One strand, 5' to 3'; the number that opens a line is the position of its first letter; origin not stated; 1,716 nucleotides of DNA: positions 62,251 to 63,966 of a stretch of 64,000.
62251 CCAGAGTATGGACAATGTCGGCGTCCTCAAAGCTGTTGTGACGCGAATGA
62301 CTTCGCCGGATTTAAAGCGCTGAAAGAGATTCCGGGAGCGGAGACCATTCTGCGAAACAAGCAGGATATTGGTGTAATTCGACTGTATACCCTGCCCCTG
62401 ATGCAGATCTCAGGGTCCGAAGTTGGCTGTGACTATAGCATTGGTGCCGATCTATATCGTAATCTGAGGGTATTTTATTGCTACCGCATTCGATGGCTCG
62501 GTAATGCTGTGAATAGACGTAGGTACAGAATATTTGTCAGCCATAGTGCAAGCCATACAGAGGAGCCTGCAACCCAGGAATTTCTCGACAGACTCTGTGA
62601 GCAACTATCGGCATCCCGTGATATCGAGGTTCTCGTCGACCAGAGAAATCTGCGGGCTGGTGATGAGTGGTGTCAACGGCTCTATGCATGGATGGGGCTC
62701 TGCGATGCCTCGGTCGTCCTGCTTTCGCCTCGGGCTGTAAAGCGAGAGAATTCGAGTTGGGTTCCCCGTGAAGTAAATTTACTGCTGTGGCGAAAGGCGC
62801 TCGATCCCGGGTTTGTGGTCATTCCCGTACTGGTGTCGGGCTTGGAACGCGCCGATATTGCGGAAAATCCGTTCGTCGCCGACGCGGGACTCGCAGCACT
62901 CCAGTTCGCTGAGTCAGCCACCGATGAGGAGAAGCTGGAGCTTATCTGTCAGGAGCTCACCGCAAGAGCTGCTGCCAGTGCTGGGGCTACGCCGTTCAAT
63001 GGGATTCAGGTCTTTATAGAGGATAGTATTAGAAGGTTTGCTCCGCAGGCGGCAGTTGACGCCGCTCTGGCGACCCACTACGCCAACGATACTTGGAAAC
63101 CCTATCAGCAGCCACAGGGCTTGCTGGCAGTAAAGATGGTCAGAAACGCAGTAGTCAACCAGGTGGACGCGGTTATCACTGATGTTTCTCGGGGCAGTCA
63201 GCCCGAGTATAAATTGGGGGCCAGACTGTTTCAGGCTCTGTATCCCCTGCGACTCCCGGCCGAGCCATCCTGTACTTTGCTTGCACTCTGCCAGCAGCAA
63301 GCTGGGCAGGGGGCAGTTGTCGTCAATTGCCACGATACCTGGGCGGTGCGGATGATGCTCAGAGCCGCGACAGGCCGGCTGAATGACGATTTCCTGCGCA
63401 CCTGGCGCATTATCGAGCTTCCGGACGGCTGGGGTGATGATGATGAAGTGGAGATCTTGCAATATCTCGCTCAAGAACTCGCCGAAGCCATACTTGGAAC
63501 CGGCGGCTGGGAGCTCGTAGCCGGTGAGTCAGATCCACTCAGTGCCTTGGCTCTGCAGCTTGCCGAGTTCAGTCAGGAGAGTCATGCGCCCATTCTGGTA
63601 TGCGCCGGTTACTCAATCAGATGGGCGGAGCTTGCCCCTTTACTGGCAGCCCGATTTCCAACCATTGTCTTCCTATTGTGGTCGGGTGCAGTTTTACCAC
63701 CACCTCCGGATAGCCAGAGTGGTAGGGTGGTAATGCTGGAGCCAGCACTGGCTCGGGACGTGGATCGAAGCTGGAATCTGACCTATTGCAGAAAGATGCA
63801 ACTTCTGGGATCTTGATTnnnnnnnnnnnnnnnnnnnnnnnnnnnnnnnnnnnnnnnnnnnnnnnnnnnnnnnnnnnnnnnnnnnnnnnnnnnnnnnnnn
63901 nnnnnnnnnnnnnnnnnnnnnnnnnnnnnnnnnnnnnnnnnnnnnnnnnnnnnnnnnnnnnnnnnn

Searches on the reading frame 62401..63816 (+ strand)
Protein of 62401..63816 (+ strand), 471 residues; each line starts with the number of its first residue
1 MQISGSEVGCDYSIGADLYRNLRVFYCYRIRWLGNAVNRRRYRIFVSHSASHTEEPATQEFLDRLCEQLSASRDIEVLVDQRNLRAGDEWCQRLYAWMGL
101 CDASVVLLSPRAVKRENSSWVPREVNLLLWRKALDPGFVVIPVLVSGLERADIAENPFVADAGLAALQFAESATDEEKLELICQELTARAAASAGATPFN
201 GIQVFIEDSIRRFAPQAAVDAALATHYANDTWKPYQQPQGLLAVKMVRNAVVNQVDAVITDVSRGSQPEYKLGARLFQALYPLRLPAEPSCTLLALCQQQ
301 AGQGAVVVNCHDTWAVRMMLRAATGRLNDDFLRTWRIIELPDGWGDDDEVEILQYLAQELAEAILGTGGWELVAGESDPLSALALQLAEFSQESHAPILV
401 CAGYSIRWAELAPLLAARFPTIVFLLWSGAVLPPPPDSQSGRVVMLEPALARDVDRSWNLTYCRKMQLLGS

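Call 6: search_protein_families(library=pfam, proteins=[window:62401-63816:+], max_evalue=0.001)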
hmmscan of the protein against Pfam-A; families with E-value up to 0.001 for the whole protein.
window:62401-63816:+ (471 aa): 2 families
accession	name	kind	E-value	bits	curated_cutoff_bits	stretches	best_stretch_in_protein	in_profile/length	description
PF13676.11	TIR_2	-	7.6e-12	46.2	28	1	44-180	1-119/122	TIR domain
PF01582.25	TIR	-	0.00021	21.6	21.3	1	42-145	2-96/179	TIR domain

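Call 43: search_protein_families(library=ncbifam, proteins=[window:62401-63816:+], max_evalue=0.001)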
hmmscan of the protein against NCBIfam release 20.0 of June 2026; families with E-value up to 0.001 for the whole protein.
window:62401-63816:+ (471 aa): 0 families

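Call 68: search_protein_families(library=padloc, proteins=[window:62401-63816:+], max_evalue=0.01)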
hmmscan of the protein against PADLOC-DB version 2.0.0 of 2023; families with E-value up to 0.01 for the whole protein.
window:62401-63816:+ (471 aa): 2 families
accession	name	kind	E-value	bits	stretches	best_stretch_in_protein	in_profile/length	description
PDLC05062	PDC-S66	-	6.6e-05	20.5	1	38-142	145-239/282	-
PDLC00434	ThsB1|ThsB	-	0.0098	13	0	39-121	136-209/396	TIR-like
